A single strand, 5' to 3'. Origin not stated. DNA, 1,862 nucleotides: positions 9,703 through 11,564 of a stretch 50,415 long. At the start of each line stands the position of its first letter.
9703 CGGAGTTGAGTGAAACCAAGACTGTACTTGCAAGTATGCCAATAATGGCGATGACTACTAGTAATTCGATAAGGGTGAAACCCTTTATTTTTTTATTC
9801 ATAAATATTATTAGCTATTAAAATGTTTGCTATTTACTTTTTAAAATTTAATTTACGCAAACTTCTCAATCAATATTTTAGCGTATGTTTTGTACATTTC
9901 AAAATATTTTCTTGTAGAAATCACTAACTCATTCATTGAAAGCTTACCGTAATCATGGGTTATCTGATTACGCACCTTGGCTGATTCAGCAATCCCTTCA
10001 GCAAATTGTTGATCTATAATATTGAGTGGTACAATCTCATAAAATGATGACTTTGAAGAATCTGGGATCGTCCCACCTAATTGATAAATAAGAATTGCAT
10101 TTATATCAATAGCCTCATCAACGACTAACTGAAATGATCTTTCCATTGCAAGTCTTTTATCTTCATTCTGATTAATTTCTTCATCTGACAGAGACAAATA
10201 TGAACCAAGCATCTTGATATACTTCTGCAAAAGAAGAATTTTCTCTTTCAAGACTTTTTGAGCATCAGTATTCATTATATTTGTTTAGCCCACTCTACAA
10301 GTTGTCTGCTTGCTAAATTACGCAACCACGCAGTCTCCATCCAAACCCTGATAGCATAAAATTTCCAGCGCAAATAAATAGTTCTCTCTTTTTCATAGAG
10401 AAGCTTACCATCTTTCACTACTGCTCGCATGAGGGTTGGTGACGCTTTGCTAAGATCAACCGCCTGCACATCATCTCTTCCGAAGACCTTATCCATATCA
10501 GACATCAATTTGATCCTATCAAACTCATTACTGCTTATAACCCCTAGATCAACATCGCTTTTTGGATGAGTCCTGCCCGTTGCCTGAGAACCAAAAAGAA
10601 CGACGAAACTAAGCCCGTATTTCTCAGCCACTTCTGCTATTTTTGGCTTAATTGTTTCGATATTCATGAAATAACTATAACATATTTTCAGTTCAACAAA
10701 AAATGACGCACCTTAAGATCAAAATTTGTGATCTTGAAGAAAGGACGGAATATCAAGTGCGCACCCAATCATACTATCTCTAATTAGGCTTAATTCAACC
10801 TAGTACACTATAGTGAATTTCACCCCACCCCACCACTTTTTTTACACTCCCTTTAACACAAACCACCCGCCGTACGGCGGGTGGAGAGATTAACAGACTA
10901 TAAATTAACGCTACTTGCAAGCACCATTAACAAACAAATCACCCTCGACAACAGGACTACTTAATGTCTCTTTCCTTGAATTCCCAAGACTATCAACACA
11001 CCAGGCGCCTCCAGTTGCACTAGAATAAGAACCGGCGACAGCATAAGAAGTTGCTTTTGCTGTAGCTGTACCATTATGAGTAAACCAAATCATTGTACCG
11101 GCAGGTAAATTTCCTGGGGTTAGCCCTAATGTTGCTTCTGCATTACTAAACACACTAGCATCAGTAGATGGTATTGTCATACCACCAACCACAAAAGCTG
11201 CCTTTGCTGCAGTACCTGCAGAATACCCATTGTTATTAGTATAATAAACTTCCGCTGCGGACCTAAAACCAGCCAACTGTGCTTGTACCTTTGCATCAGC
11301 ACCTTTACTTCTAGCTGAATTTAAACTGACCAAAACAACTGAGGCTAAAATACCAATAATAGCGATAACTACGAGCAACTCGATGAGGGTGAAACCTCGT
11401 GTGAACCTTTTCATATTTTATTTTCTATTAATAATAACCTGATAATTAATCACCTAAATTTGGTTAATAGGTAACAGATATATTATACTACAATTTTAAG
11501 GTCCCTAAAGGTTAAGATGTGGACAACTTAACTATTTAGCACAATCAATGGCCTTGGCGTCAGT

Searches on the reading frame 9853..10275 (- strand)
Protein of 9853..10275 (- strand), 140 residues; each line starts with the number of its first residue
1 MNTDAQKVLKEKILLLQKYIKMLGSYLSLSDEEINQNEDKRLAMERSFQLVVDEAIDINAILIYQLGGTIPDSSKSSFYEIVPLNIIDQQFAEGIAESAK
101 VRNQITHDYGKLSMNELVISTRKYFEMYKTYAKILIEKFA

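Call 3: search_protein_families(library=pfam, proteins=[window:9853-10275:-], max_evalue=0.01)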
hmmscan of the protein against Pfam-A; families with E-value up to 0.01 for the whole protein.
window:9853-10275:- (140 aa): 1 family
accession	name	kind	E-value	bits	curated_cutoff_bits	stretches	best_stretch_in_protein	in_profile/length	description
PF01934.22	HepT-like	-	2.5e-16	59.9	23.5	1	17-119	2-104/120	Ribonuclease HepT-like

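Call 4: search_protein_families(library=ncbifam, proteins=[window:9853-10275:-], max_evalue=0.01)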
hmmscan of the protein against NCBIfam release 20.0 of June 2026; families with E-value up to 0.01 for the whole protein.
window:9853-10275:- (140 aa): 1 family
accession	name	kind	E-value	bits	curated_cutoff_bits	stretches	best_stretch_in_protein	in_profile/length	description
NF047751.1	HepT_toxin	equivalog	3.9e-19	68.7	60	1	12-129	1-118/120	type VII toxin-antitoxin system HepT family RNase toxin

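Call 5: search_protein_families(library=padloc, proteins=[window:9853-10275:-], max_evalue=0.01)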
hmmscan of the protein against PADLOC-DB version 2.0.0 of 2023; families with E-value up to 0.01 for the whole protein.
window:9853-10275:- (140 aa): 0 families

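Call 14: find_encoding_contigs(protein=window:9853-10275:-, flank=10000, max_places=10)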
Protein window:9853-10275:- (140 aa): 4 contigs read that carry it; 3 places shown.
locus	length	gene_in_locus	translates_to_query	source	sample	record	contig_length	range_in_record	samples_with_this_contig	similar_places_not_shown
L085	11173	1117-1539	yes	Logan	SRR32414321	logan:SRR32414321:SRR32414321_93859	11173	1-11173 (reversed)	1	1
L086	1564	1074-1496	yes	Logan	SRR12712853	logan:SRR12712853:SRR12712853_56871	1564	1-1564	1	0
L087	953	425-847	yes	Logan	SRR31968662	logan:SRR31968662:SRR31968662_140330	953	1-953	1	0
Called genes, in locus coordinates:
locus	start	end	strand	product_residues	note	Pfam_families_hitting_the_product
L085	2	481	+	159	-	?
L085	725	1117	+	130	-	PF01909:NTP_transf_2, PF18765:Polbeta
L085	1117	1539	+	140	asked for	PF01934:HepT-like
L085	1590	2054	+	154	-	PF07963:N_methyl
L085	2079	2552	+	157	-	PF07963:N_methyl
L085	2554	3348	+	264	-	PF06750:A24_N_bact, PF01478:Peptidase_A24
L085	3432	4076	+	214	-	-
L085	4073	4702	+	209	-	PF07963:N_methyl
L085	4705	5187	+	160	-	PF07963:N_methyl (weak)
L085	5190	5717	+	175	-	-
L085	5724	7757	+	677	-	PF22745:Nlig-Ia, PF01653:DNA_ligase_aden, PF03120:OB_DNA_ligase, PF14520:HHH_5 (weak), PF12826:HHH_2, PF00533:BRCT, PF12738:PTCB-BRCT (weak)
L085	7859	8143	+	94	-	PF02686:GatC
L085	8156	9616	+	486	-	PF01425:Amidase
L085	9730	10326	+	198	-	-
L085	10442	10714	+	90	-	-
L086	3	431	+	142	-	?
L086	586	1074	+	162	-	PF01909:NTP_transf_2, PF18765:Polbeta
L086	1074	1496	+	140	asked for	PF01934:HepT-like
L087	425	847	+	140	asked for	PF01934:HepT-like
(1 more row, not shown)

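Call 22: find_homologous_proteins(query=window:9853-10275:-, max_evalue=0.00001)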
Query window:9853-10275:- (140 aa): 18 proteins with E <= 0.00001 among 27 candidates.
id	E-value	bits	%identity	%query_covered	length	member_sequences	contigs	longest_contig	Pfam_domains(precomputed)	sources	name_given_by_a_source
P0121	1.4e-81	288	100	100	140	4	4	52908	PF01934.23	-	-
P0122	4.7e-57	209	74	99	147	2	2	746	PF01934.23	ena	-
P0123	4.0e-55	203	68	100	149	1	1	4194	PF01934.23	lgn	-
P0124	8.9e-55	202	68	99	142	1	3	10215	PF01934.23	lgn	-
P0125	2.8e-54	200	71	99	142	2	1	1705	PF01934.23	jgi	jgi:uncharacterized protein YutE (UPF0331/DUF86 family)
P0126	1.8e-53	198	67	99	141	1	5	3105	PF01934.23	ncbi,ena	-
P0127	5.5e-53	196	70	99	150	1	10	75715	PF01934.23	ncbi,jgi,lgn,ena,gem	-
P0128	4.0e-52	193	68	100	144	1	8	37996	PF01934.23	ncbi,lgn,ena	-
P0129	8.9e-52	192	66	99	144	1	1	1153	PF01934.23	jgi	-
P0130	5.4e-51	190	65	99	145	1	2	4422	PF01934.23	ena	-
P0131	9.2e-48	179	61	100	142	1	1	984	PF01934.23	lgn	-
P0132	2.0e-44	168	59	99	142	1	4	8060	PF01934.23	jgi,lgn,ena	jgi:uncharacterized protein YutE (UPF0331/DUF86 family)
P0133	1.4e-41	159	56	96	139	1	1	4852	PF01934.23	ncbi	-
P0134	1.3e-37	146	56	94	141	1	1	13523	PF01934.23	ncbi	-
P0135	3.2e-37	145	67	74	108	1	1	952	PF01934.23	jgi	jgi:uncharacterized protein YutE (UPF0331/DUF86 family)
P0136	1.4e-36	143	53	94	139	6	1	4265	PF01934.23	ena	-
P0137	4.7e-35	138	52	94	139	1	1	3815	PF01934.23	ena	-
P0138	4.3e-34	135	53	94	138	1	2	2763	PF01934.23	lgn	-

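Call 34: search_solved_structures(query=A2, max_evalue=0.01, show_alignments=2)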
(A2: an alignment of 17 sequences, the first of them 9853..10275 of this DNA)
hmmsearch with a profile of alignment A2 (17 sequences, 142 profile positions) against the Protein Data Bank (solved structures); distinct sequences matched with E-value up to 0.01: 6.
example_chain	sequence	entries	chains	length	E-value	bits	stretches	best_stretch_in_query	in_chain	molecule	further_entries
7ae9_A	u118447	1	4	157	7.6e-16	61.6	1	8-135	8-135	HEPN toxin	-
7ae6_A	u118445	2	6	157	8.6e-16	61.4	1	8-135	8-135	HEPN toxin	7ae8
7ae2_A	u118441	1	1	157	9.2e-15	58.1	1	8-135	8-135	HEPN toxin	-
5yep_B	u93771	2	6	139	5e-07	33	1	8-135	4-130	Toxin-antitoxin system toxin HepN family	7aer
6m6u_B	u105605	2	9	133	5.4e-07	32.9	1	8-135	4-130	Toxin-antitoxin system toxin HepN family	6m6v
6m6w_B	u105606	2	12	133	1.7e-05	28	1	8-135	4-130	Toxin-antitoxin system toxin HepN family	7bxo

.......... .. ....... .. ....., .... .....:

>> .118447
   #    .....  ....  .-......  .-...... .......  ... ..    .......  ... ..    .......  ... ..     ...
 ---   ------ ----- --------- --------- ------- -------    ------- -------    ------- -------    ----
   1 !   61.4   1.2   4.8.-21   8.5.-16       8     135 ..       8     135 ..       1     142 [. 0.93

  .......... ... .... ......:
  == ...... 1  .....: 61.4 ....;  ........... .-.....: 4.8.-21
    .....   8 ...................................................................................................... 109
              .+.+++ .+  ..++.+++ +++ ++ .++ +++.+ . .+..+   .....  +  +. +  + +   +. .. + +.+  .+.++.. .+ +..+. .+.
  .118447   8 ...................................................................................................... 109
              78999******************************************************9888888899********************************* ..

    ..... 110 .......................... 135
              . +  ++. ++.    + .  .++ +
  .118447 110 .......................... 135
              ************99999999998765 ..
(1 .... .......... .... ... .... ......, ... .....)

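Call 54: find_related_loci(query=A2, collection=viral_contigs, flank=6000)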
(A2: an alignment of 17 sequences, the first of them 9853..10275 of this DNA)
Query A2 (140 aa) in viral_contigs; peptide patterns used: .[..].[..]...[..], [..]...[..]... (x = any residue, [..] = any of these).
53 stretches matched a pattern, but none encodes a relative of the query by tblastn (E <= 1e-3).

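Call 55: find_encoding_contigs(protein=P0124, flank=8000, max_places=3)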
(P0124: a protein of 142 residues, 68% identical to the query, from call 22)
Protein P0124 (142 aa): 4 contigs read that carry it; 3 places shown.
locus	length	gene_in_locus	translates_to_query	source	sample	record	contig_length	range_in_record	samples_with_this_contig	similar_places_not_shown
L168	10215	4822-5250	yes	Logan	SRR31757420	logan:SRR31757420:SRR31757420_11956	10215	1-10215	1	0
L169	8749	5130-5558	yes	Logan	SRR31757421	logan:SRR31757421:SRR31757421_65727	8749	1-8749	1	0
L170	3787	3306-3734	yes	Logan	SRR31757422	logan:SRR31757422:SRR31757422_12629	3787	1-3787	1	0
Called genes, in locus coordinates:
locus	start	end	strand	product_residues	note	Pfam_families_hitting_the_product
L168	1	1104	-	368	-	?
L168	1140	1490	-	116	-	PF01050:MannoseP_isomer, PF07883:Cupin_2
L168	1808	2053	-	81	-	-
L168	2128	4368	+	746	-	PF08206:OB_RNB, PF17876:CSD2, PF17849:OB_Dis3 (weak), PF00773:RNB, PF00575:S1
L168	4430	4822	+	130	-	PF01909:NTP_transf_2 (weak), PF18765:Polbeta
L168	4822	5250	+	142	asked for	PF01934:HepT-like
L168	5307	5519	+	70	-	PF13560:HTH_31 (weak), PF01381:HTH_3, PF12844:HTH_19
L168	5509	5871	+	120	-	-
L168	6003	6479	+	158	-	PF00085:Thioredoxin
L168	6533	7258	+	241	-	PF13386:DsbD_2 (weak)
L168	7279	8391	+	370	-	PF08534:Redoxin, PF00578:AhpC-TSA, PF17991:Thioredoxin_10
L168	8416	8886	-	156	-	PF03073:TspO_MBR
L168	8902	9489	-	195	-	-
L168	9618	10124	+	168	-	PF01988:VIT1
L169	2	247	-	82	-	?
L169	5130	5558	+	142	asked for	PF01934:HepT-like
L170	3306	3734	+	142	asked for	PF01934:HepT-like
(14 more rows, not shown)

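Call 56: find_encoding_contigs(protein=P0128, flank=8000, max_places=3)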
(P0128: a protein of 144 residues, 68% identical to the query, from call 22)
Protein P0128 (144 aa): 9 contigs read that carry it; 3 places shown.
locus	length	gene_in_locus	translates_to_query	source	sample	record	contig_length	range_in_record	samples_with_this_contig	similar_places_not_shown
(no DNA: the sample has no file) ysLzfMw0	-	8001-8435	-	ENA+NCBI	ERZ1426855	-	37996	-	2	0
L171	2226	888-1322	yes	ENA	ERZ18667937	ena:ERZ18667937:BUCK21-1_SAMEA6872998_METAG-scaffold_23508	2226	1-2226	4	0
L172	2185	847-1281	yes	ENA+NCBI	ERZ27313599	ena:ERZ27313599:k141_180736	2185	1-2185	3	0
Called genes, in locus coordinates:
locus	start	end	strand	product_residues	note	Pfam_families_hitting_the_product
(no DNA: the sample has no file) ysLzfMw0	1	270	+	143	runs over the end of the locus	PF00411:Ribosomal_S11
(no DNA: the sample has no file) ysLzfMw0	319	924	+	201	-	PF00163:Ribosomal_S4, PF22421:SYY_C-terminal (weak), PF01479:S4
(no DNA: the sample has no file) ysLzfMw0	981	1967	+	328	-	PF01193:RNA_pol_L, PF13656:RNA_pol_L_2 (faint), PF01000:RNA_pol_A_bac, PF03118:RNA_pol_A_CTD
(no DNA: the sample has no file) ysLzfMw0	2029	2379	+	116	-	PF01196:Ribosomal_L17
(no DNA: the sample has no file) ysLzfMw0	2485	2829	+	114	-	PF00572:Ribosomal_L13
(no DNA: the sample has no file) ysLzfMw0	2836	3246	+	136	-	PF00380:Ribosomal_S9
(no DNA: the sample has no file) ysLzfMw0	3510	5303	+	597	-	PF03717:PBP_dimer, PF00905:Transpeptidase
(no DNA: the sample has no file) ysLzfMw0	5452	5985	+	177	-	PF04383:KilA-N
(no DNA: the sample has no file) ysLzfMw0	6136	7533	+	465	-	-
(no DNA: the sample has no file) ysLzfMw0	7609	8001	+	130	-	PF01909:NTP_transf_2, PF18765:Polbeta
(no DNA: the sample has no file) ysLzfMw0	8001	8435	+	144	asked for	PF01934:HepT-like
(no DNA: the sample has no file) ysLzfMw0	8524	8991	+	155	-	PF03449:GreA_GreB_N, PF01272:GreA_GreB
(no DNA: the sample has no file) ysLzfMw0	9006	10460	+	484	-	PF01336:tRNA_anti-codon, PF00152:tRNA-synt_2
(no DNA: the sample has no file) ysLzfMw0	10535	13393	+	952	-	PF18911:PKD_4 (faint), PF05345:He_PIG, PF17963:Big_9, PF22352:K319L-like_PKD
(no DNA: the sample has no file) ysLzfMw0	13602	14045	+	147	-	PF02381:MraZ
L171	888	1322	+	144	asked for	PF01934:HepT-like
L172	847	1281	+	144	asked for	PF01934:HepT-like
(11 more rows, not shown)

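Call 57: find_encoding_contigs(protein=P0132, flank=8000, max_places=3)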
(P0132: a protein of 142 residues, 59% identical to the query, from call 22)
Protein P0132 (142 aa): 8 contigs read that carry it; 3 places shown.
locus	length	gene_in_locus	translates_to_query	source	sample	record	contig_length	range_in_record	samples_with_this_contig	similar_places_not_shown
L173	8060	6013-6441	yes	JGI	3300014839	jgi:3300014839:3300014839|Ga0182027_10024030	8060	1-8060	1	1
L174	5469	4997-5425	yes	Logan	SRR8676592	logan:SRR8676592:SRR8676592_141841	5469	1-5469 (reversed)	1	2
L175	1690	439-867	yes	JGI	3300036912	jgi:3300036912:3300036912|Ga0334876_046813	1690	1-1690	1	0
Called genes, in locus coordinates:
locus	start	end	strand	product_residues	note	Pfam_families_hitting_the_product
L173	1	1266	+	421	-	?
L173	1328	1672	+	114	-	-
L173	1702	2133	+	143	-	-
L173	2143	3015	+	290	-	-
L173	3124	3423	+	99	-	PF21956:DUF6922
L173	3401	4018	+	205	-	PF08843:AbiEii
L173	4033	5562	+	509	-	PF02810:SEC-C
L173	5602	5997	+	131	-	PF01909:NTP_transf_2 (weak), PF18765:Polbeta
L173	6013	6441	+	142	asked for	PF01934:HepT-like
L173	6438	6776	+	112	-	-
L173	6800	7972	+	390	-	PF01180:DHO_dh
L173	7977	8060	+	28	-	?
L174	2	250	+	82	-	?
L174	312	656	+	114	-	-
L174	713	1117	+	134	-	-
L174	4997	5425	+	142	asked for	PF01934:HepT-like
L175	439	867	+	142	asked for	PF01934:HepT-like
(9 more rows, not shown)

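Call 58: find_encoding_contigs(protein=P0134, flank=8000, max_places=3)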
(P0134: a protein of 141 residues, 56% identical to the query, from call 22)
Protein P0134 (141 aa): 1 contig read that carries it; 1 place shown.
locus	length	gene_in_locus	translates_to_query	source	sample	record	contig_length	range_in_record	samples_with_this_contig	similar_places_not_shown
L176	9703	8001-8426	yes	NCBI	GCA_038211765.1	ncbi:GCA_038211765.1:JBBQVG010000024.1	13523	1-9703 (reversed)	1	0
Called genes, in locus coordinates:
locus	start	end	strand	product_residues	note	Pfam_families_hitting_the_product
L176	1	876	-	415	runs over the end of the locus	PF00005:ABC_tran, PF14524:Wzt_C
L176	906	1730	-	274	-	PF01061:ABC2_membrane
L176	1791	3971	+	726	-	PF04932:Wzy_C, PF13432:TPR_16 (faint), PF12895:ANAPC3 (faint), PF13431:TPR_17 (faint), PF23914:TPR_CcmH_CycH (faint), PF13414:TPR_11 (faint), PF13428:TPR_14 (faint), PF14559:TPR_19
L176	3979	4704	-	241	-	PF18306:LDcluster4, PF03641:Lysine_decarbox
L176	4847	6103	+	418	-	PF01702:TGT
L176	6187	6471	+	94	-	PF06825:HSBP1 (weak)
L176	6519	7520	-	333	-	PF00294:PfkB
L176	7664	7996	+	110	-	PF01909:NTP_transf_2, PF18765:Polbeta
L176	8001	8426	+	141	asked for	PF01934:HepT-like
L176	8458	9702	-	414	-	?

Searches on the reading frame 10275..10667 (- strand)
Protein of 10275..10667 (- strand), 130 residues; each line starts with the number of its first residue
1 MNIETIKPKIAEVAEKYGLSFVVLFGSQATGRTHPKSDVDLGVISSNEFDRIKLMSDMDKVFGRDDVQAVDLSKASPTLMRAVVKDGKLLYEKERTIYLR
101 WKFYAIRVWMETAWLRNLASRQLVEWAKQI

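Call 3: search_protein_families(library=pfam, proteins=[window:10275-10667:-], max_evalue=0.01)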
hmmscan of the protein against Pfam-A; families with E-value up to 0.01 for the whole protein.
window:10275-10667:- (130 aa): 3 families
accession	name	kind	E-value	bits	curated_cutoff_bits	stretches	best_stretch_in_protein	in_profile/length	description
PF18765.7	Polbeta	-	3e-18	66.2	26.9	1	9-95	2-92/93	Polymerase beta, Nucleotidyltransferase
PF01909.29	NTP_transf_2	-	2.2e-09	38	21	1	12-65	7-47/93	Nucleotidyltransferase domain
PF22600.2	MTPAP-like_central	-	0.0053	17.3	27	1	10-48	33-68/139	Poly(A) RNA polymerase, mitochondrial-like, central palm domain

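Call 4: search_protein_families(library=ncbifam, proteins=[window:10275-10667:-], max_evalue=0.01)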
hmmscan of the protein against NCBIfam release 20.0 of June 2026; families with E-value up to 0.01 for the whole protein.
window:10275-10667:- (130 aa): 1 family
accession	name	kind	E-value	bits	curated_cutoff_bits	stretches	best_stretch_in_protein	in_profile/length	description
NF047752.1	MntA_antitoxin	equivalog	1e-22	80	60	1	14-111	2-101/106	type VII toxin-antitoxin system MntA family adenylyltransferase antitoxin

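Call 5: search_protein_families(library=padloc, proteins=[window:10275-10667:-], max_evalue=0.01)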
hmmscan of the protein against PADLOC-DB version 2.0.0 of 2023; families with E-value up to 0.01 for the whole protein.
window:10275-10667:- (130 aa): 9 families
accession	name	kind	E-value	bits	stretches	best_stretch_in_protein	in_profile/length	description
PDLC04904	PDC-S09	-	1e-10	39.7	1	4-86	10-94/104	-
PDLC04902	PDC-S09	-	1.3e-10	39.4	1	3-88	5-93/97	-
PDLC04906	PDC-S09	-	5.8e-09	34.2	1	3-86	8-94/98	-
PDLC04903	PDC-S09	-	6.5e-08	30.8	1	14-61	19-68/108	-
PDLC04907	PDC-S09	-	6.7e-08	30.6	1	9-53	17-62/114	-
PDLC04905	PDC-S09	-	3.7e-06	25.2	1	3-78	5-85/101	-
PDLC04368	PDC-M05A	-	2.2e-05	22.4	1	7-64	97-154/201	-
PDLC04369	PDC-M05A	-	0.00082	17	1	17-88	102-170/201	-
PDLC03138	Specificity_I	-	0.0025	14.9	1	21-102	24-108/485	Type I specificity subunit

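Call 35: search_solved_structures(query=window:10275-10667:-, max_evalue=0.01, show_alignments=1)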
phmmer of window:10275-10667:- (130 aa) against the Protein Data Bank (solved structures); distinct sequences matched with E-value up to 0.01: 5.
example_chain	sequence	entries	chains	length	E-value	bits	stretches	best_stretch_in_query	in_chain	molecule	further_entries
5yep_A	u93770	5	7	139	3.6e-07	33.4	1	19-94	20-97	Toxin-antitoxin system antidote Mnt family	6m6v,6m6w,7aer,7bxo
6m6u_A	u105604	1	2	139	4.9e-06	29.7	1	19-94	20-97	Toxin-antitoxin system antitoxin MntA family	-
7ae2_B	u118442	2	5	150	4.3e-05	26.7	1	19-96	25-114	MNT ANTITOXIN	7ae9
7ue2_A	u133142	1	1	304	0.00019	24.6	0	65-112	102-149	RPB_PLP3_R6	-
9z7q_I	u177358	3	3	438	0.0039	20.3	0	20-94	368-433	Cmr1-MntA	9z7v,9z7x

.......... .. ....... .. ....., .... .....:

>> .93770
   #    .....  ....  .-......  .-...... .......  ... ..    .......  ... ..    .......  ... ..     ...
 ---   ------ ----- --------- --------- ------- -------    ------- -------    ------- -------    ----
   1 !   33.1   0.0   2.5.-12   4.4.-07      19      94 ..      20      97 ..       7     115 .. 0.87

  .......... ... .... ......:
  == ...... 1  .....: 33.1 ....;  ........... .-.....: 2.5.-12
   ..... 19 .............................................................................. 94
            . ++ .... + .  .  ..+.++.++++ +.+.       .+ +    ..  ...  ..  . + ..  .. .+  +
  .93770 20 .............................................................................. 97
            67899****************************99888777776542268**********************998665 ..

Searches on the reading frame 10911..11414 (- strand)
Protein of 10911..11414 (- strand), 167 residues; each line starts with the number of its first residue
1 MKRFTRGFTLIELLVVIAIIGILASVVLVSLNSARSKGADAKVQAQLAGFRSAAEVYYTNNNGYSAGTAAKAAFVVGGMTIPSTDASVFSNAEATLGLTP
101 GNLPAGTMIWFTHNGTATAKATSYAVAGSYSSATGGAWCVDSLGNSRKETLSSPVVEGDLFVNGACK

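Call 3: search_protein_families(library=pfam, proteins=[window:10911-11414:-], max_evalue=0.01)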
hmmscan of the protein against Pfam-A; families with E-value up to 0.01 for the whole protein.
window:10911-11414:- (167 aa): 1 family
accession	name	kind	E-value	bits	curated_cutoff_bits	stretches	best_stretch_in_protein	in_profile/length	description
PF07963.17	N_methyl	-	4.7e-09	35.9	21.2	1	5-28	4-27/27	Prokaryotic N-terminal methylation motif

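Call 4: search_protein_families(library=ncbifam, proteins=[window:10911-11414:-], max_evalue=0.01)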
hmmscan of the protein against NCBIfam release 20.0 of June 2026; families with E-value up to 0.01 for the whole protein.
window:10911-11414:- (167 aa): 13 families
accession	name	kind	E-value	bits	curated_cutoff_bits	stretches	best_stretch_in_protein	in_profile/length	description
TIGR01708.2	typeII_sec_gspH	equivalog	6.6e-11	42.5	80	1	6-45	2-45/169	type II secretion system minor pseudopilin GspH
TIGR01710.1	typeII_sec_gspG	equivalog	8e-11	42.1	88.85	1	6-72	1-67/134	type II secretion system major pseudopilin GspG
TIGR02532.1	IV_pilin_GFxxxE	domain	4.9e-09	35.6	16.3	1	6-28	2-24/24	prepilin-type N-terminal cleavage/methylation domain-containing protein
NF041775.1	typeIV_PilA_Myxo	equivalog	1.3e-08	35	400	1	5-66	10-71/214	type IV pilin protein PilA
NF007862.0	PRK10574.1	equivalog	1.4e-07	31.8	138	1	5-72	4-71/145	prepilin peptidase-dependent pilin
NF041013.1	T4P_ComGE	equivalog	4.5e-06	26.7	49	1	6-46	4-44/83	competence type IV pilus minor pilin ComGE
NF040999.1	pilin_ComGC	equivalog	3.8e-05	23.8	75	1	6-62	2-58/84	competence type IV pilus major pilin ComGC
TIGR02596.1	TIGR02596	subfamily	9.2e-05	22.6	70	1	8-34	1-27/196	Verru_Chthon cassette protein D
TIGR02599.1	TIGR02599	subfamily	0.00042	19.6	256.5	1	7-59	1-51/361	Verru_Chthon cassette protein C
NF007800.0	PRK10506.1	equivalog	0.0011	18.8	158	1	5-33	8-36/163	prepilin peptidase-dependent protein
NF040982.1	ComGD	equivalog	0.0049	17.3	70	1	6-33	2-29/139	competence type IV pilus minor pilin ComGD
TIGR01711.1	gspJ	equivalog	0.0056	16.5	64.85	1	6-46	1-42/192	type II secretion system minor pseudopilin GspJ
TIGR01707.1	gspI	equivalog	0.0057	17.1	44.35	1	7-34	1-28/101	type II secretion system minor pseudopilin GspI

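Call 16: find_encoding_contigs(protein=window:10911-11414:-, flank=10000, max_places=10)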
Protein window:10911-11414:- (167 aa): no gene with exactly this product is on record in the collection.
